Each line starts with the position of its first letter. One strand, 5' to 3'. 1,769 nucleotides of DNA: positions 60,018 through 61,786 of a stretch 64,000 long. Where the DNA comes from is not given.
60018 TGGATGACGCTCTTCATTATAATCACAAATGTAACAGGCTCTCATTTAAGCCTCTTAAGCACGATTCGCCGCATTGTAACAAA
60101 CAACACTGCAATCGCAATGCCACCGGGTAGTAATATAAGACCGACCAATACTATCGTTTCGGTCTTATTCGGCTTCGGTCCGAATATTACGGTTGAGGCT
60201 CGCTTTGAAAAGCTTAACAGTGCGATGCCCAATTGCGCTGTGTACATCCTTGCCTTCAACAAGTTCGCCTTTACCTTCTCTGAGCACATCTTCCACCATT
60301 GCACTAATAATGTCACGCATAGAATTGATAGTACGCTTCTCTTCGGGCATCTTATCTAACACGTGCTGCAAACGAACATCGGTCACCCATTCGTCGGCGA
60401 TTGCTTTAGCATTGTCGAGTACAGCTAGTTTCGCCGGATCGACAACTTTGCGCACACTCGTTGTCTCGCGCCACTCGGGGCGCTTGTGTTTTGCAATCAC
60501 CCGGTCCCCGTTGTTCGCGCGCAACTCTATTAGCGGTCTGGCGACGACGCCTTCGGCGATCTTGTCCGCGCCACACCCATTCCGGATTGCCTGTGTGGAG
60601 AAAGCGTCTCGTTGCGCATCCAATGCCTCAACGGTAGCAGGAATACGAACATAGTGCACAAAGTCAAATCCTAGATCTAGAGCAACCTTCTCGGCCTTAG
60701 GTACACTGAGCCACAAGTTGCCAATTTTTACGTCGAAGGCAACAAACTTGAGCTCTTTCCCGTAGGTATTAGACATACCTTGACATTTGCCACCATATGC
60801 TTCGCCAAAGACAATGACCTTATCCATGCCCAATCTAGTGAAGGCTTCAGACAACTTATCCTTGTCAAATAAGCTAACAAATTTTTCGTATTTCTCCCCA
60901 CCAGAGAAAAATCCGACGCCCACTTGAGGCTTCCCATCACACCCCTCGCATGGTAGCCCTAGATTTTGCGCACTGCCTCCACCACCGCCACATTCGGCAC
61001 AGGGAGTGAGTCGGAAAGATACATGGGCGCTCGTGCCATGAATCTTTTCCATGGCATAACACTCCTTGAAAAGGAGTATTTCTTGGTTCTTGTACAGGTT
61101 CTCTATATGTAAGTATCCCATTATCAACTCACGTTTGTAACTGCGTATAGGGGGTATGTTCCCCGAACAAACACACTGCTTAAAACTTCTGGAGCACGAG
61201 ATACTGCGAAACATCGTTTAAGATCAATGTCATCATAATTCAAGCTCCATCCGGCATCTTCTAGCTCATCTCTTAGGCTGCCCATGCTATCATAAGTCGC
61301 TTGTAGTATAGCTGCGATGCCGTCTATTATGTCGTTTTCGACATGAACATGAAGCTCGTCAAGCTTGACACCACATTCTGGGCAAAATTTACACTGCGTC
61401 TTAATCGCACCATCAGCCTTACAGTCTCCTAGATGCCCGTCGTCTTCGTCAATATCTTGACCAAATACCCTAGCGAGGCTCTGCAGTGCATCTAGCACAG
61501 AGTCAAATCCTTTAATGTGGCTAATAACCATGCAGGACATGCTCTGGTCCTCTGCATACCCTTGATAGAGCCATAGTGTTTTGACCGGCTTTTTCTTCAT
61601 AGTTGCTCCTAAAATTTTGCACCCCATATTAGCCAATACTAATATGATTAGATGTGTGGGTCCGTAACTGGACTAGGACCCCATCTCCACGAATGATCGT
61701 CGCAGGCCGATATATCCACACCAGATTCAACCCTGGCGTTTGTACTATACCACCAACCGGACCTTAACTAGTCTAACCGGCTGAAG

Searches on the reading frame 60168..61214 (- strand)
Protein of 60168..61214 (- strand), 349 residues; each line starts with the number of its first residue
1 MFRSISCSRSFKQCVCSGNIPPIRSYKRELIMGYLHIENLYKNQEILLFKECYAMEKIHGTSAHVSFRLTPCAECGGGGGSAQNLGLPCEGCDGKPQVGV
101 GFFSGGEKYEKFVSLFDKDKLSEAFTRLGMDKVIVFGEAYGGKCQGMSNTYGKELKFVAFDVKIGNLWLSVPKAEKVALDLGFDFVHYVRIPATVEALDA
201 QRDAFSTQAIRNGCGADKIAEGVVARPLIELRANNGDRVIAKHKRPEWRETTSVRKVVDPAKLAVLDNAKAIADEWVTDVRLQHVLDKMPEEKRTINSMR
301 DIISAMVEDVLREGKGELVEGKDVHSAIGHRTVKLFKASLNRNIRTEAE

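Call 14: search_protein_families(library=pfam, proteins=[window:60168-61214:-], max_evalue=0.01)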
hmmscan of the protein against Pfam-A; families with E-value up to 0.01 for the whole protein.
window:60168-61214:- (349 aa): 1 family
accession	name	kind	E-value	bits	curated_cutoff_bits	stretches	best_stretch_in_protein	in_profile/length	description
PF09414.15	RNA_ligase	-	2.6e-11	44.4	27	1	51-242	2-169/171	RNA ligase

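Call 15: search_protein_families(library=phrogs, proteins=[window:60168-61214:-], max_evalue=0.01)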
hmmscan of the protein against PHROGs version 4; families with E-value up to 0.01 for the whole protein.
window:60168-61214:- (349 aa): 1 family
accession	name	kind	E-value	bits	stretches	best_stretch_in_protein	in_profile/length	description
phrog_548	-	DNA, RNA and nucleotide metabolism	5e-25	89.4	1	34-330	6-325/341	RNA ligase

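Call 24: find_homologous_proteins(query=window:60168-61214:-, max_evalue=1e-10)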
Query window:60168-61214:- (349 aa): 4386 proteins with E <= 1e-10 among 6152 candidates; the best 120 are listed.
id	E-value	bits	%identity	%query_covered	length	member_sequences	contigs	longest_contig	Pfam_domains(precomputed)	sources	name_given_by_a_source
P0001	1.1e-194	664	100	85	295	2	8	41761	PF09414.16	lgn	-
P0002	2.6e-137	476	69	91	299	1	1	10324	PF09414.16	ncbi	-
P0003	4.0e-135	469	67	91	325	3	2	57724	PF09414.16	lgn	-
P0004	5.0e-134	465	66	91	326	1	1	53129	PF09414.16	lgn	-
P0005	1.1e-125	438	65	91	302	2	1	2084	PF09414.16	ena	-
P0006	2.7e-122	426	64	85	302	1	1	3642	PF09414.16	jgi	jgi:hypothetical protein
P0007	1.0e-119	418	63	91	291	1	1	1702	PF09414.16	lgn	-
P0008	2.0e-112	394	62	89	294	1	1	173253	PF09414.16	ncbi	-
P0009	1.2e-111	391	57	89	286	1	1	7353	PF09414.16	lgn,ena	-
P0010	5.5e-108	379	60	90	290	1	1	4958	PF09414.16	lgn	-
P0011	3.7e-105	370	60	88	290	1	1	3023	PF09414.16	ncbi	-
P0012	2.2e-104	367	56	91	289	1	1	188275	PF09414.16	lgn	-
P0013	6.4e-103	363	57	90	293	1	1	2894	PF09414.16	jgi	jgi:hypothetical protein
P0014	6.9e-103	363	57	90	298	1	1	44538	PF09414.16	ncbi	-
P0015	2.1e-102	361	58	89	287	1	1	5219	PF09414.16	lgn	-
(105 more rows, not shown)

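Call 25: find_encoding_contigs(protein=P0001, flank=6000, max_places=10)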
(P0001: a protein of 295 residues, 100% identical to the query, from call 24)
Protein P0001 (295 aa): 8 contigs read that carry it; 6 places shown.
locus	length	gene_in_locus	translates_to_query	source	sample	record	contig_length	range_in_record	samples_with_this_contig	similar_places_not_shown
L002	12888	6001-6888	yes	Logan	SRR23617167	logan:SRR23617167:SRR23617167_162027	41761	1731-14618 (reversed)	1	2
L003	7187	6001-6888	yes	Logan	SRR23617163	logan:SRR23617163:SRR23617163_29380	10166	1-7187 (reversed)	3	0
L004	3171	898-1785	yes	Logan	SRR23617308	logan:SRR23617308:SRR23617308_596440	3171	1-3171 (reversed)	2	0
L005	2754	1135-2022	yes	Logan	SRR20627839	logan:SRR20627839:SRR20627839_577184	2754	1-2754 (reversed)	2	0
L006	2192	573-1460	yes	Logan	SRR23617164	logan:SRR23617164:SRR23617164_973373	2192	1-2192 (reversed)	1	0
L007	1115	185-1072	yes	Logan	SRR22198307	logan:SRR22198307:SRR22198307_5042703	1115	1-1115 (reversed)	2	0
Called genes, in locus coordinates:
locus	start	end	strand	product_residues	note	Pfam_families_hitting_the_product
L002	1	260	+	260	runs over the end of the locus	-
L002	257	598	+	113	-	-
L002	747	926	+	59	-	-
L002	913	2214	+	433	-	-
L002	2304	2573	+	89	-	-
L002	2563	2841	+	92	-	-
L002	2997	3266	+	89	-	-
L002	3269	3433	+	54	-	-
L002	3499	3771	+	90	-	-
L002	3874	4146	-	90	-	-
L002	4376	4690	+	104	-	-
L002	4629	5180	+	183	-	PF00588:SpoU_methylase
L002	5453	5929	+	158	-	-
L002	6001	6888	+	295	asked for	PF09414:RNA_ligase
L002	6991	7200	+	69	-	-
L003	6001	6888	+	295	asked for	PF09414:RNA_ligase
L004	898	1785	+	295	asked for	PF09414:RNA_ligase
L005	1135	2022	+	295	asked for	PF09414:RNA_ligase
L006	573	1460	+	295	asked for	PF09414:RNA_ligase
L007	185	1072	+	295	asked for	PF09414:RNA_ligase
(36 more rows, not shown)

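Call 26: find_encoding_contigs(protein=P0003, flank=6000, max_places=4)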
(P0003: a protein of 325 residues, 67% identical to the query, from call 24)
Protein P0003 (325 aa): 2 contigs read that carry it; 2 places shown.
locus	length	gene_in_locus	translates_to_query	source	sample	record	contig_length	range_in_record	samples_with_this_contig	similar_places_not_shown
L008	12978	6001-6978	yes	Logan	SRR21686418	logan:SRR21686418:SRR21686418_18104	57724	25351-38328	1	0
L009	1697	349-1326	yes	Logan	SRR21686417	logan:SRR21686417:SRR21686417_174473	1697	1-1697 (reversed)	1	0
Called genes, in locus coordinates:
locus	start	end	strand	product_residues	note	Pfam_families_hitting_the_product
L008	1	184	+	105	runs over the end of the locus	-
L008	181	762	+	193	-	PF06941:NT5C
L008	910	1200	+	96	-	-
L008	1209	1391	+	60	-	-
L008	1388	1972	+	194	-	-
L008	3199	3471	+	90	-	-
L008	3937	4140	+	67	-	-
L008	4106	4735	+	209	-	PF00588:SpoU_methylase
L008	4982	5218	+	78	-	-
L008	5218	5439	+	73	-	-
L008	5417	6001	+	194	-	-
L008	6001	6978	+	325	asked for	PF09414:RNA_ligase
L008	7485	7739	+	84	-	-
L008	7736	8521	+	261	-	PF01026:TatD_DNase, PF04909:Amidohydro_2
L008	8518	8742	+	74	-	-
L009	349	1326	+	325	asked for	PF09414:RNA_ligase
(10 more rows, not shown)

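Call 27: find_encoding_contigs(protein=P0004, flank=6000, max_places=4)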
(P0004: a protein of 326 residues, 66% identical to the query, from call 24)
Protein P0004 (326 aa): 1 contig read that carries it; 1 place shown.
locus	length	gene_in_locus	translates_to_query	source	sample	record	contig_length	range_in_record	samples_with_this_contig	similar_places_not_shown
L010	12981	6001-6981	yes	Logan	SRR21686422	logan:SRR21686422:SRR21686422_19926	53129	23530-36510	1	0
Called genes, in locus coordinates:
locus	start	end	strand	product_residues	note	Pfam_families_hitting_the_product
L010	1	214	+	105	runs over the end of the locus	-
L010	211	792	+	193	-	PF06941:NT5C (weak)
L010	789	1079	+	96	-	-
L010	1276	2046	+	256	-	PF01145:Band_7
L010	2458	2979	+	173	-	-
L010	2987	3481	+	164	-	PF00588:SpoU_methylase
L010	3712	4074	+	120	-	PF21866:DUF6915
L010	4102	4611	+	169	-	-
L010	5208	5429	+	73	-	-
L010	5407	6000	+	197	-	-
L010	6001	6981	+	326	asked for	PF09414:RNA_ligase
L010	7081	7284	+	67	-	-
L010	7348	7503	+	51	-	-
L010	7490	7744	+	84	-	-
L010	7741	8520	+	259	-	PF01026:TatD_DNase, PF04909:Amidohydro_2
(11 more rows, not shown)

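Call 36: find_encoding_contigs(protein=P0002, flank=8000, max_places=3)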
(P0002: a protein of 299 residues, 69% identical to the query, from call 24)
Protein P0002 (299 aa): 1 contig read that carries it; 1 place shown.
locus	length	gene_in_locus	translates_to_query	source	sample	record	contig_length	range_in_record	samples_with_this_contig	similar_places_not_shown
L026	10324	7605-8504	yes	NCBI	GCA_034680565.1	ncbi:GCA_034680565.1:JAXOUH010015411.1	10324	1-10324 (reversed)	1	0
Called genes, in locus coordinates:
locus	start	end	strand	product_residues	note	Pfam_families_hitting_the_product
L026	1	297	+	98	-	?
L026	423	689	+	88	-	-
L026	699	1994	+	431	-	-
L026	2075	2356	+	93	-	-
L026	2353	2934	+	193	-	PF06941:NT5C (weak)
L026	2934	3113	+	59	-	-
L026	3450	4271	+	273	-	-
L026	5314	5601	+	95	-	-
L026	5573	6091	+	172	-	PF00588:SpoU_methylase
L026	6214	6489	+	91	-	-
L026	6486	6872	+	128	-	PF20274:cREC_REC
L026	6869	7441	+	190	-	-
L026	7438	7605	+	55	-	-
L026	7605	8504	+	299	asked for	PF09414:RNA_ligase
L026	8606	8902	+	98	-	-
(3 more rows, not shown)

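Call 37: find_encoding_contigs(protein=P0008, flank=8000, max_places=3)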
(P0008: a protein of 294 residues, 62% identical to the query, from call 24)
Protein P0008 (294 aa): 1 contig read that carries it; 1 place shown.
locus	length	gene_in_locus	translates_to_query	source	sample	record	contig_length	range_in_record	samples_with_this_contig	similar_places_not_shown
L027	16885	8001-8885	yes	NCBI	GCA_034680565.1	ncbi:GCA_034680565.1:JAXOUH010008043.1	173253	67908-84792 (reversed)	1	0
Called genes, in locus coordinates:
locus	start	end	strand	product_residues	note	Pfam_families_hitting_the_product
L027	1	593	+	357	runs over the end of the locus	-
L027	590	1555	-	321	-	-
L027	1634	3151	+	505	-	-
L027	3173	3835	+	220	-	PF00574:CLP_protease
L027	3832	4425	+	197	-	-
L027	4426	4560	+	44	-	-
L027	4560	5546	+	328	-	PF00155:Aminotran_1_2, PF04864:Alliinase_C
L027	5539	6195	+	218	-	-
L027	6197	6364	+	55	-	-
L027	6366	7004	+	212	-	PF00149:Metallophos (weak), PF12850:Metallophos_2 (weak)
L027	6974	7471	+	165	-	-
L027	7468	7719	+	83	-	-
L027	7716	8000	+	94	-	-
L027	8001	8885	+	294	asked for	PF09414:RNA_ligase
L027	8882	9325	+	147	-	PF08719:NADAR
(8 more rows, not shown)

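Call 38: find_encoding_contigs(protein=P0012, flank=8000, max_places=3)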
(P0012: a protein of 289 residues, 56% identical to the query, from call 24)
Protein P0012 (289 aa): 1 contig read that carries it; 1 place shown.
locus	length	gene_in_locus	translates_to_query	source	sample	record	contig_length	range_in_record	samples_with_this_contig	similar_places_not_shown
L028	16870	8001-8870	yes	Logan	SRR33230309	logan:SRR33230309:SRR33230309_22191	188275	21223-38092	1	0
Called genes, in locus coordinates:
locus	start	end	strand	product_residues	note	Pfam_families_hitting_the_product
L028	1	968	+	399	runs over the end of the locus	PF01139:RtcB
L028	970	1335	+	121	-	-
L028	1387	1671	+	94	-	-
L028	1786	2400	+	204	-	-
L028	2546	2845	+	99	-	-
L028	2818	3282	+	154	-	PF20274:cREC_REC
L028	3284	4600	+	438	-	PF14743:DNA_ligase_OB_2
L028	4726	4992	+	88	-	-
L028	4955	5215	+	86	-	-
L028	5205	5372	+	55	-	-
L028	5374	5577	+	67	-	-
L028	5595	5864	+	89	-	-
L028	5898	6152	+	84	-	-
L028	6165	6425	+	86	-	-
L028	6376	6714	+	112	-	-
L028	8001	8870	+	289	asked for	PF09414:RNA_ligase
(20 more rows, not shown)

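Call 74: search_dna_similar(query=window:60168-61052:-, collection=phages, mode=protein, max_rows=25)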
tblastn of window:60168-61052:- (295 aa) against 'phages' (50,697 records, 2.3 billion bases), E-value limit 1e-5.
Records with a match: 42; places in all: 42; records where one place covers at least 80% of the query: 8.
Best place of each record, by identity: <60% 42.
By first word of the organism name: Streptomyces 15; Aeromonas 14; Caudoviricetes 4; uncultured 3; IAS 2; Pseudomonas 1; Serratia 1; Cronobacter 1; Bacteriophage 1.
By host as written in the record: - 10; Aeromonas salmonicida 7; Aeromonas hydrophila 5; Streptomyces griseus ATCC 10137 5; Streptomyces viridochromogenes DSM40736 4; Streptomyces griseofuscus ATCC 23916 3; Homo sapiens 2; Streptomyces venezuelae ATCC 10712 2; and 4 more.
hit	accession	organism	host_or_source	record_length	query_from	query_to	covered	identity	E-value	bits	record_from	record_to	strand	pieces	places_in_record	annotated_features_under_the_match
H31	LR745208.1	uncultured phage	metagenomic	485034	1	284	96%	51.1%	3e-81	272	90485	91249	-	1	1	record has no annotation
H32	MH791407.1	Aeromonas phage AsFcp_4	Aeromonas salmonicida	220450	2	291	98%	26.6%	2e-9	64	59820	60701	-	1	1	RNA ligase 2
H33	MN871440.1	Aeromonas phage AsFcp_1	Aeromonas salmonicida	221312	2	291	98%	26.6%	2e-9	64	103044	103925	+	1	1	record has no annotation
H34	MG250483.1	Aeromonas phage Ah1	Aeromonas hydrophila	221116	2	291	98%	26.6%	4e-9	63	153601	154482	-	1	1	rnlB-B: RNA ligase 2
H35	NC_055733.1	Aeromonas phage Ah1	Aeromonas hydrophila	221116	2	291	98%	26.6%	4e-9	63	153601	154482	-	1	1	rnlB-B: RNA ligase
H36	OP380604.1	Aeromonas phage avDM12-TAAL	Aeromonas hydrophila BIOTECH 10089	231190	2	291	98%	26.6%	5e-9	63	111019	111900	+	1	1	RNA ligase 2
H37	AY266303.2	Aeromonas phage Aeh1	Aeromonas hydrophila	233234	54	291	81%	27.7%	2e-9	64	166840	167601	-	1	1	rnlB-B: RnlB-B RNA ligase 2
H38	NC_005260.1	Aeromonas phage Aeh1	Aeromonas hydrophila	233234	54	291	81%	27.7%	2e-9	64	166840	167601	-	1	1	rnlB-B: RNA ligase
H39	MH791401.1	Aeromonas phage AsFcp_2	Aeromonas salmonicida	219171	81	291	72%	29.6%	6e-10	66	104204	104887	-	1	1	RNA ligase 2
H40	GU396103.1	Aeromonas phage PX29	Aeromonas salmonicida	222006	81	291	72%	29.6%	1e-9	65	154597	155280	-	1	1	rnlB: RnlB RNA ligase 2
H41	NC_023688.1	Aeromonas phage PX29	Aeromonas salmonicida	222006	81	291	72%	29.6%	1e-9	65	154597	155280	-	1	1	rnlB: RNA ligase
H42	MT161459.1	Aeromonas phage Ahp1_CNU-2021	Aeromonas hydrophila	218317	21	239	74%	27.2%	2e-7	58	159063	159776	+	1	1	RNA ligase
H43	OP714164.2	Pseudomonas phage vB_PsaM_M1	Pseudomonas sp. ZM01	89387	74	293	75%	26.5%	3e-6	55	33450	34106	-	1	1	RNA ligase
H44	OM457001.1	Serratia phage SP1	sewage water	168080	78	291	73%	26.4%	2e-6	55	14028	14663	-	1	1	RNA ligase with possible intron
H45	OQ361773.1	Cronobacter phage vB_Cdu_VP8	Cronobacter dublinensis NCTC 9844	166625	78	291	73%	26.0%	8e-6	53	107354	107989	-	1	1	RNA ligase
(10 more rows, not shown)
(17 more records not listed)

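Call 75: get_annotated_region(hit=H31, flank=20000)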
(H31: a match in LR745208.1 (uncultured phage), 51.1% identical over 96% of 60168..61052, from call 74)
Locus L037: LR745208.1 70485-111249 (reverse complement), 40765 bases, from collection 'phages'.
description: uncultured phage genome assembly, chromosome: 1.
organism: uncultured phage (NCBI taxid 278008)
taxonomy: Viruses; environmental samples
host: -; source: metagenomic; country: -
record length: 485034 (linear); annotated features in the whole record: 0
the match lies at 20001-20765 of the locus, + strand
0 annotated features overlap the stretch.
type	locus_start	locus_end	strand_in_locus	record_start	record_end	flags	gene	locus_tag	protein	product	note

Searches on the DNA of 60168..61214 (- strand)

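Call 42: search_rna_families(sources=[L026, L008, L010], threshold=evalue, max_evalue=1)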
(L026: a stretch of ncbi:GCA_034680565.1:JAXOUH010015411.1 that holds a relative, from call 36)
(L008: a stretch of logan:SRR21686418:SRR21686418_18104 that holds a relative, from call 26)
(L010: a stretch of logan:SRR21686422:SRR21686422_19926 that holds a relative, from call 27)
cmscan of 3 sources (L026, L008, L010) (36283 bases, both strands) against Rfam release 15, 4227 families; matches with E-value up to 1: 24.
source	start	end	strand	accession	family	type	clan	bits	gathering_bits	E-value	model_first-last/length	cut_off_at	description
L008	3775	3847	+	RF00005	tRNA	Gene; tRNA;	CL00001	69.2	29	3e-13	1-71/71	no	tRNA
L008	12130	12202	+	RF00005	tRNA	Gene; tRNA;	CL00001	66.8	29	1.4e-12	1-71/71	no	tRNA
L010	11141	11213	+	RF00005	tRNA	Gene; tRNA;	CL00001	66.8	29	1.4e-12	1-71/71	no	tRNA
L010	2620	2692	+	RF00005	tRNA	Gene; tRNA;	CL00001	64.3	29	6.4e-12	1-71/71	no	tRNA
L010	10707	10780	+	RF00005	tRNA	Gene; tRNA;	CL00001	64.3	29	6.6e-12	1-71/71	no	tRNA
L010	4691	4762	+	RF00005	tRNA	Gene; tRNA;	CL00001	62.6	29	1.9e-11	1-71/71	no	tRNA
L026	3119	3202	+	RF00005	tRNA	Gene; tRNA;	CL00001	60.5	29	7.4e-11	1-71/71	no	tRNA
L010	1086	1167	+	RF00005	tRNA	Gene; tRNA;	CL00001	58.1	29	3.4e-10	1-71/71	no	tRNA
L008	11189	11264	+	RF00005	tRNA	Gene; tRNA;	CL00001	57.4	29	5.1e-10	1-71/71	no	tRNA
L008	1976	2057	+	RF00005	tRNA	Gene; tRNA;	CL00001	51.6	29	2.1e-08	1-71/71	no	tRNA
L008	2839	2930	+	RF00005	tRNA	Gene; tRNA;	CL00001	50.3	29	4.6e-08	1-71/71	no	tRNA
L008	3477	3563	+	RF01852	tRNA-Sec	Gene; tRNA;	CL00001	50.3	47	2.1e-07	1-91/91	no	Selenocysteine transfer RNA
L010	1172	1253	+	RF00005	tRNA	Gene; tRNA;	CL00001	49.9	29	5.9e-08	1-71/71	no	tRNA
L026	4752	4833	+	RF00005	tRNA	Gene; tRNA;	CL00001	49.3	29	9.1e-08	1-71/71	no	tRNA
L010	2424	2516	+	RF00005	tRNA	Gene; tRNA;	CL00001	49.3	29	8.7e-08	1-71/71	no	tRNA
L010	2531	2618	+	RF00005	tRNA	Gene; tRNA;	CL00001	48.7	29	1.3e-07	1-71/71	no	tRNA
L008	10830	10911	+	RF01852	tRNA-Sec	Gene; tRNA;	CL00001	37.5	47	0.00044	1-91/91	no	Selenocysteine transfer RNA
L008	2876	2930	-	RF04351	Plastid-psbl-rps4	Cis-reg;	-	36.3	68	0.00032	1-53/53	no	Plastid-psbl-rps4 3UTR RNA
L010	2461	2516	-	RF04351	Plastid-psbl-rps4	Cis-reg;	-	36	68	0.0004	1-53/53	no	Plastid-psbl-rps4 3UTR RNA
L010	10707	10781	-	RF04354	Plastid-ycf2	Cis-reg;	-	30.6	65.7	0.013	1-75/75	no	Plastid-ycf2 5UTR RNA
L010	10631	10695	+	RF00005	tRNA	Gene; tRNA;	CL00001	28.1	29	0.062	10-63/71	no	tRNA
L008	3470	3648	+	RF02223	sX4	Gene; sRNA;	-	25.2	70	0.18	1-167/167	no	Proteobacterial sRNA sX4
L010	2526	2677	+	RF02223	sX4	Gene; sRNA;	-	24.3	70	0.31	1-167/167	no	Proteobacterial sRNA sX4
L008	2809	2826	+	RF00023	tmRNA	Gene;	CL00001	16.3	47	0.0093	346-363/374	no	transfer-messenger RNA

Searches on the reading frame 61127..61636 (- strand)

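Call 14: search_protein_families(library=pfam, proteins=[window:61127-61636:-], max_evalue=0.01)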
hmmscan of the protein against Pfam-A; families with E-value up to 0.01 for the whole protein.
window:61127-61636:- (170 aa): 0 families

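Call 15: search_protein_families(library=phrogs, proteins=[window:61127-61636:-], max_evalue=0.01)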
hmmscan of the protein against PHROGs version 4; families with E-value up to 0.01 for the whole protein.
window:61127-61636:- (170 aa): 1 family
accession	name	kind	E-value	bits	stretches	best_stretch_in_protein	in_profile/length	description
phrog_1494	-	unknown function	0.0033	17.7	1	60-99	172-216/226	-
